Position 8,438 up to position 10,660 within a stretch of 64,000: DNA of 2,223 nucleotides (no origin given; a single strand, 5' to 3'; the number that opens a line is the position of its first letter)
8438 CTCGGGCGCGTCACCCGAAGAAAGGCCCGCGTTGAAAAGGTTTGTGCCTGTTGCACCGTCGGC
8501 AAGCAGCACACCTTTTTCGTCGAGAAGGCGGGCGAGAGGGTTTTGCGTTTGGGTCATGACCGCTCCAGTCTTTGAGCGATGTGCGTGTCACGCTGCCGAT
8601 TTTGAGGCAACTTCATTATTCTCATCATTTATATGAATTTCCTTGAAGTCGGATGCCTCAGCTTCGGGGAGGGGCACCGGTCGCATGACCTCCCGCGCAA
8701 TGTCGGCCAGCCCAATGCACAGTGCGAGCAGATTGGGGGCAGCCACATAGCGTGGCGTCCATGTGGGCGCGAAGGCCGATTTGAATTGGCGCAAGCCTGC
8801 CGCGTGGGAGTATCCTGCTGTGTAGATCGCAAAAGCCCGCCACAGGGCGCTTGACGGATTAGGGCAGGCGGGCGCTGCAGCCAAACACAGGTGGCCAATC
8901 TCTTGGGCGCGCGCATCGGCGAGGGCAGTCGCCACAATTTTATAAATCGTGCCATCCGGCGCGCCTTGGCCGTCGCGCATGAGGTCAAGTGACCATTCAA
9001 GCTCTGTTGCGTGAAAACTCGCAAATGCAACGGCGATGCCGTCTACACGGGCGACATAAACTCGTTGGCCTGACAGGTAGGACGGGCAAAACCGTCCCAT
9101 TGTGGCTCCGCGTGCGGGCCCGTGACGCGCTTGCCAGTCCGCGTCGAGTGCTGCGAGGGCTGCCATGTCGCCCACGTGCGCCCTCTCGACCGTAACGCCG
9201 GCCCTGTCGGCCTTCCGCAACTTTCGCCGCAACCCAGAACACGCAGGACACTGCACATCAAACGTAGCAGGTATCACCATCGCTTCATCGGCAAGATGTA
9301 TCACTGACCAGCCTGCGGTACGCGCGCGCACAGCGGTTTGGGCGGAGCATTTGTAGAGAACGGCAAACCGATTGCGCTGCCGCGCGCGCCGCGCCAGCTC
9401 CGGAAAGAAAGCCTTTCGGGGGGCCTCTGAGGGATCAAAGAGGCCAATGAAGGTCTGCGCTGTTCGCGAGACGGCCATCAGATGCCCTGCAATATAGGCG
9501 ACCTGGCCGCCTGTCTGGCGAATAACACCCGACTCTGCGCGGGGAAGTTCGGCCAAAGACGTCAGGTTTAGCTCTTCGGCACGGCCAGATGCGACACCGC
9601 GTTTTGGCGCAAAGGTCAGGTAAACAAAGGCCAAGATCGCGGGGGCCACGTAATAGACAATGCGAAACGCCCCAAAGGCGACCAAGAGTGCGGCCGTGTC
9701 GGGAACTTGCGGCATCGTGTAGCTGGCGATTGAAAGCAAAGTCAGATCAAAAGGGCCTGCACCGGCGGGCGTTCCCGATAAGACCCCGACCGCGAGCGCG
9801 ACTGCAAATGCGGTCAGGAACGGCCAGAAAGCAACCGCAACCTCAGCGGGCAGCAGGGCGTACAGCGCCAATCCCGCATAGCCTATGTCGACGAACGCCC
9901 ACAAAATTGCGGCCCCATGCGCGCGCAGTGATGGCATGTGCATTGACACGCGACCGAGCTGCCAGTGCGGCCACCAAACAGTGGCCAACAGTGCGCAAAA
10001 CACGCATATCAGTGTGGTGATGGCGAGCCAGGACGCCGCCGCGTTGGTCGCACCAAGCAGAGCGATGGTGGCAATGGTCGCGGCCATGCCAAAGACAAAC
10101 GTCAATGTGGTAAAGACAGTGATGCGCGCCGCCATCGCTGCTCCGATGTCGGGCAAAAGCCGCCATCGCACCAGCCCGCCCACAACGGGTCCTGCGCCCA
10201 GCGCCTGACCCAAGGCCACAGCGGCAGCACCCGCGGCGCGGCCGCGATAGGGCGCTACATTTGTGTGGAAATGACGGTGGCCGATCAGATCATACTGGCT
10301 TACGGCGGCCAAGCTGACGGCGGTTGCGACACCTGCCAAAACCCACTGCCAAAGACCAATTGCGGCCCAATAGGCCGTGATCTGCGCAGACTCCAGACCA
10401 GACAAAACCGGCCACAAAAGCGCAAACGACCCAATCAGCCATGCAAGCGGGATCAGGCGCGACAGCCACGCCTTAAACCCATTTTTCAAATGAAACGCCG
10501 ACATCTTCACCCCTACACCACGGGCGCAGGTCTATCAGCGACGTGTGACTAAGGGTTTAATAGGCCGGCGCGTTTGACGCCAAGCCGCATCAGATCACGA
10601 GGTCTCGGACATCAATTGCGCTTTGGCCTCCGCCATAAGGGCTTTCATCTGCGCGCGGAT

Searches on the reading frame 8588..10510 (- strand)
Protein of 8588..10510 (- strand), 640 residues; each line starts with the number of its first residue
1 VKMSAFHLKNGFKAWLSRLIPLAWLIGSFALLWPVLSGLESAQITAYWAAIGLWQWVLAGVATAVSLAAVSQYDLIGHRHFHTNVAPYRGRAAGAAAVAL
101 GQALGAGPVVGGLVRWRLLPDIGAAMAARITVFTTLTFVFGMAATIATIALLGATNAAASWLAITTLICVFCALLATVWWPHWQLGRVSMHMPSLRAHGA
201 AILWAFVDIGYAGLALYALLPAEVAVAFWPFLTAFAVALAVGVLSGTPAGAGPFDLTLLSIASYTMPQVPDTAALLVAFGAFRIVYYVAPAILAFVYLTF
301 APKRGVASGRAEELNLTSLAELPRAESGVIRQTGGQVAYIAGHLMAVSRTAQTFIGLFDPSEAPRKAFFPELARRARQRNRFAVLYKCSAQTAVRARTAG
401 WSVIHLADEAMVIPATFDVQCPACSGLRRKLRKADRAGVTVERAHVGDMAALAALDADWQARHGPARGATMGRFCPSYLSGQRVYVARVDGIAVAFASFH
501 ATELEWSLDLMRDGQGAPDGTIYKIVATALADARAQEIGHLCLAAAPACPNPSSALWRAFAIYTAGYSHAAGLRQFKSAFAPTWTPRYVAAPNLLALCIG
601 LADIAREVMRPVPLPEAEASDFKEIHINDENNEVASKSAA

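Call 75: search_protein_families(library=pfam, proteins=[window:8588-10510:-], max_evalue=0.0001)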
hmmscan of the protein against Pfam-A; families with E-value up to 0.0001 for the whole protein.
window:8588-10510:- (640 aa): 1 family
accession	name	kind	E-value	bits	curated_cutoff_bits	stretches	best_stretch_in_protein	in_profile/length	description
PF09924.15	LPG_synthase_C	-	1.7e-39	136.1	27.5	1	341-590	31-297/298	Phosphatidylglycerol lysyltransferase, C-terminal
